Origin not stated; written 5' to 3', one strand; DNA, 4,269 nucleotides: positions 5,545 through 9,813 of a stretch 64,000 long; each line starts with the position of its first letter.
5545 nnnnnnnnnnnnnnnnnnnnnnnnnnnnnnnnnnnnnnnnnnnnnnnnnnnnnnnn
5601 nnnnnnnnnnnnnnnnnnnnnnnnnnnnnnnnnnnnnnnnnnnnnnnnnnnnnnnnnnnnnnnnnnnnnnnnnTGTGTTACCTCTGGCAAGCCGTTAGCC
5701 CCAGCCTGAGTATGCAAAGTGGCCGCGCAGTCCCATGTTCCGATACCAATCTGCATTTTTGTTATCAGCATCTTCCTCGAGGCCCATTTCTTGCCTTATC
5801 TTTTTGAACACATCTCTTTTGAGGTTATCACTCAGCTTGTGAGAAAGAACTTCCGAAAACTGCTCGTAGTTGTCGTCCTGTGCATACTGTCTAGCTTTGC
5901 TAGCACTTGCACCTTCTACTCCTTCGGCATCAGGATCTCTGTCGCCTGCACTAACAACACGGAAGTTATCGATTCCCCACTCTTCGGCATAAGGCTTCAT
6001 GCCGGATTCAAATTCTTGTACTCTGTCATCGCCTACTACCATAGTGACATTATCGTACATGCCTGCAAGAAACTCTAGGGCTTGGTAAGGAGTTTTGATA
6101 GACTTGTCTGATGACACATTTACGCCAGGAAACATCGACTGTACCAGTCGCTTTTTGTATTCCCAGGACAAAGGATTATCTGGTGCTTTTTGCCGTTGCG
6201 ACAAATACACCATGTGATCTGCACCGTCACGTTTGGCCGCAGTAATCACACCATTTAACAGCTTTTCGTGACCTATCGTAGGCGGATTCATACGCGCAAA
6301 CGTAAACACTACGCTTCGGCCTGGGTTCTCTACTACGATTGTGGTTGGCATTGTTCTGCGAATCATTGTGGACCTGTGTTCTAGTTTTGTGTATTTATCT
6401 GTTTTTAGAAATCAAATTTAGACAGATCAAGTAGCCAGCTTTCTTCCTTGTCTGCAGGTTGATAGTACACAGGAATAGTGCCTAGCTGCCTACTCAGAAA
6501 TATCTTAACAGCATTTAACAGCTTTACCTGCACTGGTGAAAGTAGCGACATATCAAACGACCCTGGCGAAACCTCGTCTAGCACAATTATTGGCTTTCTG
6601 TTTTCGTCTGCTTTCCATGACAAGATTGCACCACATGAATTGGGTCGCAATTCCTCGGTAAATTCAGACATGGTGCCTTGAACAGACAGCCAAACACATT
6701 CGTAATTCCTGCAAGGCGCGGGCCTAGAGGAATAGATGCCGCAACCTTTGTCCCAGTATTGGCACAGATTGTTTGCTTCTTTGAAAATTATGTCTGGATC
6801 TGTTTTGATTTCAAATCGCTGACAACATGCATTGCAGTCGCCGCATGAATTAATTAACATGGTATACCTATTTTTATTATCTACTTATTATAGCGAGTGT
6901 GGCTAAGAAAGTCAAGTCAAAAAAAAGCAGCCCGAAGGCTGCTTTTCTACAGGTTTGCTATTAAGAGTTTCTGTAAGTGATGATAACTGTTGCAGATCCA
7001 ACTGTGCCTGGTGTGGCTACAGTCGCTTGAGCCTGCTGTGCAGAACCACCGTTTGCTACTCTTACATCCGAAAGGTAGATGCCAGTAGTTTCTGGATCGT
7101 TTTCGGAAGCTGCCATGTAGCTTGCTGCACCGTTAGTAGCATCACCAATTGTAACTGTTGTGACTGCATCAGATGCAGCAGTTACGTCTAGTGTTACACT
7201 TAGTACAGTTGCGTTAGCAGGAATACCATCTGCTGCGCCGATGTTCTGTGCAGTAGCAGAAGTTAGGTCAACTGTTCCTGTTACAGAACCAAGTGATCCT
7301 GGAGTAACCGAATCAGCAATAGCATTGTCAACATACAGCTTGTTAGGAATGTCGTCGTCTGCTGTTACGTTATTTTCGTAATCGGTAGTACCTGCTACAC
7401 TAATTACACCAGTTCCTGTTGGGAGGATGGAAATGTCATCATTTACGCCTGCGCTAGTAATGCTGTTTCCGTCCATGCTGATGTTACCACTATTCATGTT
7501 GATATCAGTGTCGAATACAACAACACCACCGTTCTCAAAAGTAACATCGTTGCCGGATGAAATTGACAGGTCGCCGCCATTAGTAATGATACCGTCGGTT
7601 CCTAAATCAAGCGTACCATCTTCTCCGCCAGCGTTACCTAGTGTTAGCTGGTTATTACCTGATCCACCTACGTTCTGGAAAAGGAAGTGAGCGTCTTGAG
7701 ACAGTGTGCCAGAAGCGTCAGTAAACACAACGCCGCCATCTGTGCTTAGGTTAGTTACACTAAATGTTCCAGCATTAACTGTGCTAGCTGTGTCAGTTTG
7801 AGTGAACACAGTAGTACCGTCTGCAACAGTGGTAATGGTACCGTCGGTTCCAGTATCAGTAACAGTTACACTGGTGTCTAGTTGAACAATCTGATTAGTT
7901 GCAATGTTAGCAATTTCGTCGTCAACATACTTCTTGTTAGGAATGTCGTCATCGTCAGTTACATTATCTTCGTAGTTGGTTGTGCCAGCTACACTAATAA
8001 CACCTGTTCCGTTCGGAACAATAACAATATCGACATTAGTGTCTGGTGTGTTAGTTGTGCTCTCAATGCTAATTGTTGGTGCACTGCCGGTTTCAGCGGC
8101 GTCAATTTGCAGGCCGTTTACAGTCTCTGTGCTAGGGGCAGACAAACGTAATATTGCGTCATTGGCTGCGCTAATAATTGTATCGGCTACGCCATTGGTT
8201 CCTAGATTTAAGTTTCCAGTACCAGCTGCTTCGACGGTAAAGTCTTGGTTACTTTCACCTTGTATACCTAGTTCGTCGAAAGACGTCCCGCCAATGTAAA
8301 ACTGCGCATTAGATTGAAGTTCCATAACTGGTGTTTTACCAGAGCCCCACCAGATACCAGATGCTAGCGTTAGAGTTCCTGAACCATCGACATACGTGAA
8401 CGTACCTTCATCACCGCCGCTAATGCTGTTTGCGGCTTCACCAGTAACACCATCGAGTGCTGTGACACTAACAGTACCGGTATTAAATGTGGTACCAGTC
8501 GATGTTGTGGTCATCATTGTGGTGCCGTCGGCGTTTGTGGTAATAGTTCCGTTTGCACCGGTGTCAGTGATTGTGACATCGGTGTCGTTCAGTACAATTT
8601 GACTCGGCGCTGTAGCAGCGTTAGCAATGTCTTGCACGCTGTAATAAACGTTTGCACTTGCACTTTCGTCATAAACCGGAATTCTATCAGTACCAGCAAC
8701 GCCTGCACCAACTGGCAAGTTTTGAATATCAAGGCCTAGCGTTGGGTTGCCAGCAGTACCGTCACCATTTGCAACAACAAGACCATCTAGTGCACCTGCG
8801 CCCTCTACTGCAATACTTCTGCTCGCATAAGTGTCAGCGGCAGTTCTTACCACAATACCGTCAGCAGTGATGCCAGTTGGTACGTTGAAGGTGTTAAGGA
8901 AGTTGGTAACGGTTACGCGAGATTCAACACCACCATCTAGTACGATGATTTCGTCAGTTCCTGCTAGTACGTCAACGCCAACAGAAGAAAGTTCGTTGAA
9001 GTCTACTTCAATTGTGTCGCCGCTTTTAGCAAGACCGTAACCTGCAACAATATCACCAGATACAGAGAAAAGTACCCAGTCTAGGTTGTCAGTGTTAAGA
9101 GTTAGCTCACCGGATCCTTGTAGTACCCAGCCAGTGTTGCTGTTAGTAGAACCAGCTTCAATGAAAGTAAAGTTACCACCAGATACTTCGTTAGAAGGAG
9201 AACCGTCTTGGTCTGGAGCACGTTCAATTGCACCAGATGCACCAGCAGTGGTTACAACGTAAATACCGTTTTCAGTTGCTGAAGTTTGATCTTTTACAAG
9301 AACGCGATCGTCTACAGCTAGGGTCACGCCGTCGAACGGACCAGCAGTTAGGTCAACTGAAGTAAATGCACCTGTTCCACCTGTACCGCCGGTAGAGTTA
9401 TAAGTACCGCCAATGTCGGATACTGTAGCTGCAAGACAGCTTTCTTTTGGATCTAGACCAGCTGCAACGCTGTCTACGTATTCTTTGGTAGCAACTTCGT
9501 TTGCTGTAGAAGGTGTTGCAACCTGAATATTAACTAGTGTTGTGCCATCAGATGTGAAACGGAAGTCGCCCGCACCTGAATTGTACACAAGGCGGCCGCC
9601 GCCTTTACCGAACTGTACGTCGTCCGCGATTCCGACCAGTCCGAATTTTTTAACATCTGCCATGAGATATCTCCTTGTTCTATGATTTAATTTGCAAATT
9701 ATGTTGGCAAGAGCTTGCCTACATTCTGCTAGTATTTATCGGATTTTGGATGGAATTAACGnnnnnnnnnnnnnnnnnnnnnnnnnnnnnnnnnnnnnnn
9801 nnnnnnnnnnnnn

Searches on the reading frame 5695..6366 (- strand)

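Call 76: search_protein_families(library=phrogs, proteins=[window:5695-6366:-], max_evalue=0.00001)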
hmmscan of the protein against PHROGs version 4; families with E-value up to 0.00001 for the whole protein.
window:5695-6366:- (223 aa): 3 families
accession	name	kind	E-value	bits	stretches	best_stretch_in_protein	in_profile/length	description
phrog_3041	-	other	3.5e-52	178.7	1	14-204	47-241/678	cytidyltransferase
phrog_395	-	other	3.4e-34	120.2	1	18-207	12-208/373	cytidyltransferase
phrog_455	-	unknown function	1.3e-16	62.3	1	18-206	421-613/764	-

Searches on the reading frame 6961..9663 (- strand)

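Call 36: search_protein_families(library=phrogs, proteins=[window:6961-9663:-], max_evalue=0.00001)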
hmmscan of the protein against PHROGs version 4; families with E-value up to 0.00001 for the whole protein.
window:6961-9663:- (900 aa): 3 families
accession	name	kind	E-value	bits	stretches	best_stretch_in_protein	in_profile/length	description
phrog_30390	-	unknown function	2.5e-33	116.5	2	107-235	546-670/766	-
phrog_2647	-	head and packaging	1.5e-17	64.7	1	47-262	88-292/336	head decoration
phrog_27782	-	unknown function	1.5e-16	61.2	1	48-210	140-281/644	-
